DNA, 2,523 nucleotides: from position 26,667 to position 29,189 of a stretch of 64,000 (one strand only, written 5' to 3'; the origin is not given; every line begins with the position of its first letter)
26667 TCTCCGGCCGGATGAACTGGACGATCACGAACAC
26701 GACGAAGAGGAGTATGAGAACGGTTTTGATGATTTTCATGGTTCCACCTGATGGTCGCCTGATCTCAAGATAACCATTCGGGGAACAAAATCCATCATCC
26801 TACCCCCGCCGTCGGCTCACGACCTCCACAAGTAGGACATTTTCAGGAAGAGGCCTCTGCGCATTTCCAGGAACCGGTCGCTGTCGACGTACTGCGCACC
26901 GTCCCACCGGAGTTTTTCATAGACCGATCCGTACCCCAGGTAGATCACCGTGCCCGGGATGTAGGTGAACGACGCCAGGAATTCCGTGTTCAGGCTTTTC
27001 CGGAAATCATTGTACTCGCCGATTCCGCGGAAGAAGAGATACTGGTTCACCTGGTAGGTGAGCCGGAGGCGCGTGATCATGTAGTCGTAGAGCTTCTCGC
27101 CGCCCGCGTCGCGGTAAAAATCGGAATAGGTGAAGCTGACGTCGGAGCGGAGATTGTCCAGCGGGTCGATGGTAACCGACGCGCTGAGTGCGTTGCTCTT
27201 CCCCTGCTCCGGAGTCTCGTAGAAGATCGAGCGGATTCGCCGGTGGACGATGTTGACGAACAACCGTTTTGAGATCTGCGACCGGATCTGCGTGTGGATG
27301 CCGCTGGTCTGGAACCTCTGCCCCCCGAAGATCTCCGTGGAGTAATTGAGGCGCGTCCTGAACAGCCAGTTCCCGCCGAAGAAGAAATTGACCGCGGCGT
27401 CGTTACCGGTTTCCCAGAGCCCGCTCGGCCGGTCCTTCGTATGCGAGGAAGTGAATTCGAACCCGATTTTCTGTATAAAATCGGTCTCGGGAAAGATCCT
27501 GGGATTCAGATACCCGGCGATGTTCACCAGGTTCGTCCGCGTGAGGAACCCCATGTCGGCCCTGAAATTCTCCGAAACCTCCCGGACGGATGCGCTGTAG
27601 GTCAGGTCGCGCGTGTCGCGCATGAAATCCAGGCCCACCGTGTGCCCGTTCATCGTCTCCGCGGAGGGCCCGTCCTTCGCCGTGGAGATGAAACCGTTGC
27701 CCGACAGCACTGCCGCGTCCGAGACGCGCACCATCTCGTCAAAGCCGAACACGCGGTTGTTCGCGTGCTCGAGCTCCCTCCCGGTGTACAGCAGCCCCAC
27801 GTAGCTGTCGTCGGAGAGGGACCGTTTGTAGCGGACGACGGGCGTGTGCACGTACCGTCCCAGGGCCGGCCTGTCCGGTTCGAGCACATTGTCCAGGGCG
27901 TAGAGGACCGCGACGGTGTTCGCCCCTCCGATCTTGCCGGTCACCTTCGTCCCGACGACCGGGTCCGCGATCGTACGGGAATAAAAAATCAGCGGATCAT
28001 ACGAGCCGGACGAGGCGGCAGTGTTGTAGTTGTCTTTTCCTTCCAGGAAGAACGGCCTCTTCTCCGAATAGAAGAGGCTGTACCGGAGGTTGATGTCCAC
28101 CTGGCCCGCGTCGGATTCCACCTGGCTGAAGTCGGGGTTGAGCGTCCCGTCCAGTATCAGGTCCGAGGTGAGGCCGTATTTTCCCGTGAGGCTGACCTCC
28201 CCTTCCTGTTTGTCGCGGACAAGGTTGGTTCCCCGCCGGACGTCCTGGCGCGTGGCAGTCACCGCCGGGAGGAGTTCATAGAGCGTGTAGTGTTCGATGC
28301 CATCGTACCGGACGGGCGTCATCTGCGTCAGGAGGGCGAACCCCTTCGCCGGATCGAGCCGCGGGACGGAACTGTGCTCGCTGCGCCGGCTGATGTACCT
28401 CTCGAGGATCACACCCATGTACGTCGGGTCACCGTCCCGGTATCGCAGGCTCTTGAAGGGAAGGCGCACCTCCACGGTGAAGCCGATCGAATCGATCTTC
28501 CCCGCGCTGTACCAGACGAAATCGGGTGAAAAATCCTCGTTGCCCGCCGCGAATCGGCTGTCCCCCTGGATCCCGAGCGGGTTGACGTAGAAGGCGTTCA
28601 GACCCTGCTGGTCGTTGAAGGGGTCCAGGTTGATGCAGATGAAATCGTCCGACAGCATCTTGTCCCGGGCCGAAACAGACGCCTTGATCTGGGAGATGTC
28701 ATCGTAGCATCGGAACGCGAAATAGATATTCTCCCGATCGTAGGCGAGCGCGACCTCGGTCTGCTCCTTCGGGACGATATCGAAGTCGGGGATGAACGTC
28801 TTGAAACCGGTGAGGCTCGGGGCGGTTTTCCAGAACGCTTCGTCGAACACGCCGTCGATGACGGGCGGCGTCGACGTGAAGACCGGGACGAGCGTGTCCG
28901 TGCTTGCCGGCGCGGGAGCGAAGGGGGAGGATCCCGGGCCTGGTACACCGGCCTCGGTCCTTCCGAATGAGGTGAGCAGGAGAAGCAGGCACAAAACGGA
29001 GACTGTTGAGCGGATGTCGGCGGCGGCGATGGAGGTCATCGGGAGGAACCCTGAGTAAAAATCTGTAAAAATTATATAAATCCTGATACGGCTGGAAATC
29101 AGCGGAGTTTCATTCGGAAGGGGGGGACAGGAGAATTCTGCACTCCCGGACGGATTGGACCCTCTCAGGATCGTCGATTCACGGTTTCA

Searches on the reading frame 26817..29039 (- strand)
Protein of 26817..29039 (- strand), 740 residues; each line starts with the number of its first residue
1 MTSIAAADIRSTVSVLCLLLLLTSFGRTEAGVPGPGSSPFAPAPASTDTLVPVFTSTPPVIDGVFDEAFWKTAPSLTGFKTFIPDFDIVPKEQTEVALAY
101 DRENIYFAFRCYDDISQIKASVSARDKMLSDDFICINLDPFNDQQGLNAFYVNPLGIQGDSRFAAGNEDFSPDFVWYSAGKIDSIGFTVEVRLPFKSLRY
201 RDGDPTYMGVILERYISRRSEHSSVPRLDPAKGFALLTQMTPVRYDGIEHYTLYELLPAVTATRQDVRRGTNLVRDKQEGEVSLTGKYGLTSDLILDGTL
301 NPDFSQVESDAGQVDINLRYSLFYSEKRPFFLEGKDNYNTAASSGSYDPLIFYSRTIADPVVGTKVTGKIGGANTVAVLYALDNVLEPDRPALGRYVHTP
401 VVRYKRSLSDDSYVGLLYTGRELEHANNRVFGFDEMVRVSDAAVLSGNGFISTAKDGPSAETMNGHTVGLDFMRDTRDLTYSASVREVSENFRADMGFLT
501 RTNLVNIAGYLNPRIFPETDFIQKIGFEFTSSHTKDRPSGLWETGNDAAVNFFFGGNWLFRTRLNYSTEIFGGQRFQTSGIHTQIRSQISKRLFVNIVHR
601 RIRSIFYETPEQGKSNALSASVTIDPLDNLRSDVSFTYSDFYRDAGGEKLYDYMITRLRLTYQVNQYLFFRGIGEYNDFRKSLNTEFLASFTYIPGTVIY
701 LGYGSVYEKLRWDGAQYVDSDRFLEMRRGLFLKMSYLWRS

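Call 9: search_protein_families(library=pfam, proteins=[window:26817-29039:-], max_evalue=0.001)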
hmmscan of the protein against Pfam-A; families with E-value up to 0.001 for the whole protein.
window:26817-29039:- (740 aa): 1 family
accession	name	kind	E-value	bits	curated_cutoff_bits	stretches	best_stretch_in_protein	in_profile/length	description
PF19313.5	DUF5916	-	9.4e-18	64.7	22.6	2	282-358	28-95/572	Domain of unknown function (DUF5916)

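Call 96: search_protein_families(library=ncbifam, proteins=[window:26817-29039:-], max_evalue=0.00001)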
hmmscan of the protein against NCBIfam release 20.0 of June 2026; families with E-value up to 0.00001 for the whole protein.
window:26817-29039:- (740 aa): 0 families
